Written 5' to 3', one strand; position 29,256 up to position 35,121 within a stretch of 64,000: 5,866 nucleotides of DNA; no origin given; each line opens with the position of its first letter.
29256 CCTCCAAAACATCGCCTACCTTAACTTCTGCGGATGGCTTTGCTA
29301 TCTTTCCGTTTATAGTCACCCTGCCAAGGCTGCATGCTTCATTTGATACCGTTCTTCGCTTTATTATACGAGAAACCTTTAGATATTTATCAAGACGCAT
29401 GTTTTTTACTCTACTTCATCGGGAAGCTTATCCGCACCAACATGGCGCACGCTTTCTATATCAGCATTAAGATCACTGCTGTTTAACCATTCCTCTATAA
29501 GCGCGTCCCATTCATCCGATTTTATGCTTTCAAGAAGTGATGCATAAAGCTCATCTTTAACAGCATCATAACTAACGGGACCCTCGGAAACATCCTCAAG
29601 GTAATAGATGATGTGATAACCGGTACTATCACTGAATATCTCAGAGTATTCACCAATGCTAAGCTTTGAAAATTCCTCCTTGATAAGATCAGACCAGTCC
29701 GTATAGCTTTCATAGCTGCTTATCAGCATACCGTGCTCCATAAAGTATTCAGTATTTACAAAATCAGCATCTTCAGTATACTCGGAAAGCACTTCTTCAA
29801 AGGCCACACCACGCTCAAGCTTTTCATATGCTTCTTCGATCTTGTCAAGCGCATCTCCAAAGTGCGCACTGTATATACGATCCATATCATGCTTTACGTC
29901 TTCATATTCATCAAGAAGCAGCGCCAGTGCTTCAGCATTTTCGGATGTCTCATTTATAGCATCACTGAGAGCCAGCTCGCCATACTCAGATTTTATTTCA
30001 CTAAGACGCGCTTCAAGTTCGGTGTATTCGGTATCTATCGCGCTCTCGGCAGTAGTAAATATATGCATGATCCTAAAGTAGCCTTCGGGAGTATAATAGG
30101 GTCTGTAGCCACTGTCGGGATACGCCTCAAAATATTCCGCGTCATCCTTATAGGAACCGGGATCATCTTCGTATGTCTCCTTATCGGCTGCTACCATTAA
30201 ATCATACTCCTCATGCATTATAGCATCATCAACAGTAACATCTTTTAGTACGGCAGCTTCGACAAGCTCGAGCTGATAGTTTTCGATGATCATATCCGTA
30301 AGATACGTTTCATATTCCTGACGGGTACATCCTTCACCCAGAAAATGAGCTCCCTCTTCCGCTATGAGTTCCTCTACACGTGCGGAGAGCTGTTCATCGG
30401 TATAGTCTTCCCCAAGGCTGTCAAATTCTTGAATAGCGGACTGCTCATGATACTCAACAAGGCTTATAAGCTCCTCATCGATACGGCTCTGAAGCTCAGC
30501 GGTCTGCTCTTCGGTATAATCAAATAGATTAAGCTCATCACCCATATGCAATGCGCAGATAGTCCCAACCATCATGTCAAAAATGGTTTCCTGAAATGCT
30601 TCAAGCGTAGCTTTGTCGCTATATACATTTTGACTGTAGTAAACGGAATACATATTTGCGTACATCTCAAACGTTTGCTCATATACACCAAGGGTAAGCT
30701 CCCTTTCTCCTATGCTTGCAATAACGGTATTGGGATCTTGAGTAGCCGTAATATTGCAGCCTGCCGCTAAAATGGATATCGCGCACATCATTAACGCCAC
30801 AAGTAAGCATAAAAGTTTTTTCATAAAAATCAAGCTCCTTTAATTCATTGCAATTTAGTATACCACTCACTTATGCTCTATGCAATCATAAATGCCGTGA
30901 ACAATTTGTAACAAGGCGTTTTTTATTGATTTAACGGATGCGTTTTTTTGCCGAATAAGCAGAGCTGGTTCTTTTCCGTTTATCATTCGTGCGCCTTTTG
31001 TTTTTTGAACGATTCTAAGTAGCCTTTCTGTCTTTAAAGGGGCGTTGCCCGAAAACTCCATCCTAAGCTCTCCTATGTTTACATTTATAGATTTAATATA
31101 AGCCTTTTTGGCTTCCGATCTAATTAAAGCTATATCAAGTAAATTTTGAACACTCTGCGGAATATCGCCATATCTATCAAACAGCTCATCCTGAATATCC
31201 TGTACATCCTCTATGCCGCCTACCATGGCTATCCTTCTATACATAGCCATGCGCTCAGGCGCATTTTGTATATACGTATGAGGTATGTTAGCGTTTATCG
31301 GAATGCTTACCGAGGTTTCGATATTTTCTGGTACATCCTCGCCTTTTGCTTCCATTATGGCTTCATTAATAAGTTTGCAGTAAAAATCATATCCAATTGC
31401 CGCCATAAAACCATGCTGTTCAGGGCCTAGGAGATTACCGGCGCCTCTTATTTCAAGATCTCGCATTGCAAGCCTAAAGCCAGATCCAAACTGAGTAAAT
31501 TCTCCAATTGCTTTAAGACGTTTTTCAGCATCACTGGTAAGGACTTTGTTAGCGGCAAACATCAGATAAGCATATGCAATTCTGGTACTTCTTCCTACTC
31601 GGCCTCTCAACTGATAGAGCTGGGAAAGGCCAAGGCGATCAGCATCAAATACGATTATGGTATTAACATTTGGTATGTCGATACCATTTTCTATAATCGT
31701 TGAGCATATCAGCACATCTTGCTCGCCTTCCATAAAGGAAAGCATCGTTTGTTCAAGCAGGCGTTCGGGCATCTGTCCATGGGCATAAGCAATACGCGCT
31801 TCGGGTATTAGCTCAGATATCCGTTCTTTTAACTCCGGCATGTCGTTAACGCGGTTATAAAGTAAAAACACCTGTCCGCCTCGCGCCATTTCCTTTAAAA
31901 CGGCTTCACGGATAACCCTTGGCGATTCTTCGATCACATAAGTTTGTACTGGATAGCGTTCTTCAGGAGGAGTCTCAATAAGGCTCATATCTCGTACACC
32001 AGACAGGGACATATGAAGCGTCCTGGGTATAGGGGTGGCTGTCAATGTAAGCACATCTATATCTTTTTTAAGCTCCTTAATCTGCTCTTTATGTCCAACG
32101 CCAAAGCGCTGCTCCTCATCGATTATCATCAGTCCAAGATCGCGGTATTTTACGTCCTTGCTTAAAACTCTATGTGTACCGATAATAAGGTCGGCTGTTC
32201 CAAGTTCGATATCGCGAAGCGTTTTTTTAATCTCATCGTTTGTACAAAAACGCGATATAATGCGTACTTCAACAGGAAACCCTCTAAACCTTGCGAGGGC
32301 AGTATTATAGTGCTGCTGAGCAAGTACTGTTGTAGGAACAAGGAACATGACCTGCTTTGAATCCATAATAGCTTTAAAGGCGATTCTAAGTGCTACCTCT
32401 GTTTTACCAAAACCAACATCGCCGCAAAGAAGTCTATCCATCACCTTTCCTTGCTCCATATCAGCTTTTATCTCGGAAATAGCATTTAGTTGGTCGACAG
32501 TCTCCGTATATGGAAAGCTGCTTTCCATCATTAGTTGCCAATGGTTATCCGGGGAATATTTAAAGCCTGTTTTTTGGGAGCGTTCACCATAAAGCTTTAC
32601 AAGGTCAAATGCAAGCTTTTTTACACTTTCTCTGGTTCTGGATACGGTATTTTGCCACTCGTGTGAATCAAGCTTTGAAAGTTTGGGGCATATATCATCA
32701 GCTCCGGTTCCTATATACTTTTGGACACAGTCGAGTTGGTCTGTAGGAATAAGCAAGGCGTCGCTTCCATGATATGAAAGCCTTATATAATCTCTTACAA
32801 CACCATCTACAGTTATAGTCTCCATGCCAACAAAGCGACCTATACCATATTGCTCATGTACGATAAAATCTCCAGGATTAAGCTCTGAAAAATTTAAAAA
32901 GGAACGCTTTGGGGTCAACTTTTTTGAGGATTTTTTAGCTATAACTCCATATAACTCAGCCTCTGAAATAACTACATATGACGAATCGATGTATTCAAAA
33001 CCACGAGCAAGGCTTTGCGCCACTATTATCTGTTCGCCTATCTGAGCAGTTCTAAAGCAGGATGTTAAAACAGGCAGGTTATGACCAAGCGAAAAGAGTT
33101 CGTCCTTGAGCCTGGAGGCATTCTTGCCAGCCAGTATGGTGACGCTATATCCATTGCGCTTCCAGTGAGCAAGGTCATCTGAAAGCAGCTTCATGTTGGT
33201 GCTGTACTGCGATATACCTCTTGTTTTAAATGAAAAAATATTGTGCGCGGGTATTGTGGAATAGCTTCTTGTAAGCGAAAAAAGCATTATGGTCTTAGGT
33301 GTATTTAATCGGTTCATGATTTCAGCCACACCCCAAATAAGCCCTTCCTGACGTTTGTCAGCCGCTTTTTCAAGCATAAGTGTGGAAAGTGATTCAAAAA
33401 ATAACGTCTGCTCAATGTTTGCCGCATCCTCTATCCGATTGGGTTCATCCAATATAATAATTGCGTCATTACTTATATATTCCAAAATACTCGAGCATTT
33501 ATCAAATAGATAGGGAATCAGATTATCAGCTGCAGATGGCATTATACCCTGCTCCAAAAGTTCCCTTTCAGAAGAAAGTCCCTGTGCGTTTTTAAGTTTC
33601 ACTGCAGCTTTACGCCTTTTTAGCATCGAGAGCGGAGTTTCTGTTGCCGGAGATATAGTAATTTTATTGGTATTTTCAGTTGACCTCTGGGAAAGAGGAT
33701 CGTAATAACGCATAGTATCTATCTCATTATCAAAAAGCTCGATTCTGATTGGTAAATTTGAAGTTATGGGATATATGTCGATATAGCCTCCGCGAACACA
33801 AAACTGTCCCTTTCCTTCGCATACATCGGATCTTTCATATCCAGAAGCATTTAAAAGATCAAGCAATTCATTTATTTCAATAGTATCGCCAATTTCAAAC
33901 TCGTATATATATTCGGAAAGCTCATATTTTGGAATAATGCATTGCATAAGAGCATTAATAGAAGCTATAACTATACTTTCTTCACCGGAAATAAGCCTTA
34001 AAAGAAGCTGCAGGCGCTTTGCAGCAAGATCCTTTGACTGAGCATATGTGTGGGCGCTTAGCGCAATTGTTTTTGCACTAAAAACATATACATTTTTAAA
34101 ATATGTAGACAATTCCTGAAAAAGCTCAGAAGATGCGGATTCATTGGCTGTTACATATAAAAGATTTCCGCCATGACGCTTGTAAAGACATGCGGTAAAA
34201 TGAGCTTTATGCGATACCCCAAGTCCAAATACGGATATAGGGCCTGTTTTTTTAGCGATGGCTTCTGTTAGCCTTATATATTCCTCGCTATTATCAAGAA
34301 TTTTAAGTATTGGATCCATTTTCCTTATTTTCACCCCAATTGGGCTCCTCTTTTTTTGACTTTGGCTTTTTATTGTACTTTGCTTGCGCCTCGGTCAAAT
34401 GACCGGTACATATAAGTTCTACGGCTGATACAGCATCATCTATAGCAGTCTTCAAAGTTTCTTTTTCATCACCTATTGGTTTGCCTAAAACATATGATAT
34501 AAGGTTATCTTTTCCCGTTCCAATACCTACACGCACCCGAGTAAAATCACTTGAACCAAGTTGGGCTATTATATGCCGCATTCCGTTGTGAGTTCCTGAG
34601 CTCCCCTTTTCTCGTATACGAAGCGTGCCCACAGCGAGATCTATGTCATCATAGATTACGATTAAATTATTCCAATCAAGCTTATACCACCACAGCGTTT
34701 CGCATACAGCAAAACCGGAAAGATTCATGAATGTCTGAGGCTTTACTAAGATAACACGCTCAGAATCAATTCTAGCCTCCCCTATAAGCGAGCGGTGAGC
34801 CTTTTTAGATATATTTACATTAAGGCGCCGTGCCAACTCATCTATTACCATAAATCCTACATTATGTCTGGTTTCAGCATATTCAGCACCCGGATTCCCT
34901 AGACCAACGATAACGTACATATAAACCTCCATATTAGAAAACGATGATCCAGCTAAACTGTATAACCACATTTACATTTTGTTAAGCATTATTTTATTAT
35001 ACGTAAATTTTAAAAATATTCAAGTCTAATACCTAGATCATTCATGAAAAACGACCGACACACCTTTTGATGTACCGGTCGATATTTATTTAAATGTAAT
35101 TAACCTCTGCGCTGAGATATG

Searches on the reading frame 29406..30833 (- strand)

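Call 53: search_protein_families(library=ncbifam, proteins=[window:29406-30833:-])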
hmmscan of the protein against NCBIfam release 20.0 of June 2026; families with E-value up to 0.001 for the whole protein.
window:29406-30833:- (475 aa): 2 families
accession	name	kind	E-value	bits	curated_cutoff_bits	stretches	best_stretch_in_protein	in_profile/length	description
NF000809.0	PRK00059.1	equivalog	3.3e-12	46.5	303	1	330-454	208-327/336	peptidylprolyl isomerase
NF002827.0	PRK03002.1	equivalog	0.00092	18.3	343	0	330-441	148-250/285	peptidylprolyl isomerase PrsA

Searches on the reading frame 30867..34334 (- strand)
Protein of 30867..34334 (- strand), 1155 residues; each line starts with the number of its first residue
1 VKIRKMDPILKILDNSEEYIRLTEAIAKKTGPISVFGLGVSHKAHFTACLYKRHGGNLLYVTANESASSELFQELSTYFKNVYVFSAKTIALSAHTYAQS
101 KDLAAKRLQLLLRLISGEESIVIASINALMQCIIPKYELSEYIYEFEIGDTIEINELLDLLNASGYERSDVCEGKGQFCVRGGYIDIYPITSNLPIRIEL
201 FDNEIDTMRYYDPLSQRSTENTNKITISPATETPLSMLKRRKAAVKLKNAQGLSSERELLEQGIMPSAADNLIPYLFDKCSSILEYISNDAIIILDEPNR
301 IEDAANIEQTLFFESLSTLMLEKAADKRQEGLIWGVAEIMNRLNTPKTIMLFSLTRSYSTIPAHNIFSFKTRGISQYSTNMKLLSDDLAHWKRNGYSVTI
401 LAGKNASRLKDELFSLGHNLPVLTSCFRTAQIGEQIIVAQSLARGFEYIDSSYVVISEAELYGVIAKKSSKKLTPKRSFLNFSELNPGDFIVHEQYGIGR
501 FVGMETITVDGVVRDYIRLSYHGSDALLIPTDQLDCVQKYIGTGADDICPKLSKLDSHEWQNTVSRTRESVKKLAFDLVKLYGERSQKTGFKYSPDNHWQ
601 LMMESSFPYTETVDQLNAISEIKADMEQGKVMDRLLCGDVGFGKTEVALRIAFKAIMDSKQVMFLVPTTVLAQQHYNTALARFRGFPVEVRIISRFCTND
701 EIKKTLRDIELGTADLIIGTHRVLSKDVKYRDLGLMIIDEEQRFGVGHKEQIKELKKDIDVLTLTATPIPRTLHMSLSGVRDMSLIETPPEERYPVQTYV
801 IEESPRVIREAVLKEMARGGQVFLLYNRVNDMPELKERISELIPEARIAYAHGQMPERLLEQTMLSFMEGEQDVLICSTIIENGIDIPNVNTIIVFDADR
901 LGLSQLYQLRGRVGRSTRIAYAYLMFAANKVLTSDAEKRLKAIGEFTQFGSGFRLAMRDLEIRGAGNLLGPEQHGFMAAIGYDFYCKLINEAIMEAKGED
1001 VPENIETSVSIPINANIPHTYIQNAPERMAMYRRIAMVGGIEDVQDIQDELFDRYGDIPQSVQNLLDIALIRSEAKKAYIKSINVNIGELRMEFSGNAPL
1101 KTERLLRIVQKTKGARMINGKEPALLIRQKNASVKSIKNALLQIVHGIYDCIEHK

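Call 53: search_protein_families(library=ncbifam, proteins=[window:30867-34334:-])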
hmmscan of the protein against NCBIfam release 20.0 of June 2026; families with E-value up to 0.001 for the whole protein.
window:30867-34334:- (1155 aa): 32 families (the best 25 are shown)
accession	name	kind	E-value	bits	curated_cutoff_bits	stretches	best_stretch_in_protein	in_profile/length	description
TIGR00580.2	mfd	equivalog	0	1049.8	800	1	162-1083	2-906/907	transcription-repair coupling factor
NF007966.0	PRK10689.1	equivalog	2.8e-227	757.2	1329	1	41-1127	25-1122/1148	transcription-repair coupling factor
NF008165.0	PRK10917.1-3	equivalog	3.2e-108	363.1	711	1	584-977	238-635/692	ATP-dependent DNA helicase RecG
NF008168.0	PRK10917.2-2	equivalog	6.5e-107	358.7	718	1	587-978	342-739/795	ATP-dependent DNA helicase RecG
TIGR00643.1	recG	equivalog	3e-105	353.3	659.4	1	583-977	208-608/629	ATP-dependent DNA helicase RecG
NF008170.0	PRK10917.2-4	equivalog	1.3e-84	284.7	975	1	597-976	387-770/826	ATP-dependent DNA helicase RecG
NF008164.0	PRK10917.1-2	equivalog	1e-83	281.8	785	1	574-976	242-645/704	ATP-dependent DNA helicase RecG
NF008163.0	PRK10917.1-1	equivalog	1.4e-83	281.4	796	1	584-977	242-643/692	ATP-dependent DNA helicase RecG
NF008166.0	PRK10917.1-4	equivalog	7.2e-78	262.4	864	1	602-976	268-655/705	ATP-dependent DNA helicase RecG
NF008167.0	PRK10917.2-1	equivalog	5.6e-72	243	995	1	602-977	276-687/744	ATP-dependent DNA helicase RecG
NF008169.0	PRK10917.2-3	equivalog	4.1e-60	204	555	1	588-975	209-581/610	ATP-dependent DNA helicase RecG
NF003673.1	PRK05298.1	equivalog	2.4e-28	98.9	743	2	103-246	116-259/653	excinuclease ABC subunit UvrB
TIGR00631.1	uvrb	equivalog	4.2e-25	88.1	750.1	2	102-236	115-249/658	excinuclease ABC subunit UvrB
TIGR00595.1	priA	equivalog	3.6e-18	65.4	230.35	1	635-744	1-105/509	replication restart helicase PriA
NF004066.1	PRK05580.1-3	equivalog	7.3e-17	60.9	813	1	556-742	205-377/788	primosomal protein N'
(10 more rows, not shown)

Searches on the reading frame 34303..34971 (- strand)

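Call 53: search_protein_families(library=ncbifam, proteins=[window:34303-34971:-])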
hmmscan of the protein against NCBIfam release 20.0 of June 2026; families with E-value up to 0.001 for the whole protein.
window:34303-34971:- (222 aa): 1 family
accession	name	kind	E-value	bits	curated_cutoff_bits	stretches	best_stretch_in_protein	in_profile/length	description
TIGR00447.2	pth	equivalog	5.8e-58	195.5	100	1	20-186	2-171/172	aminoacyl-tRNA hydrolase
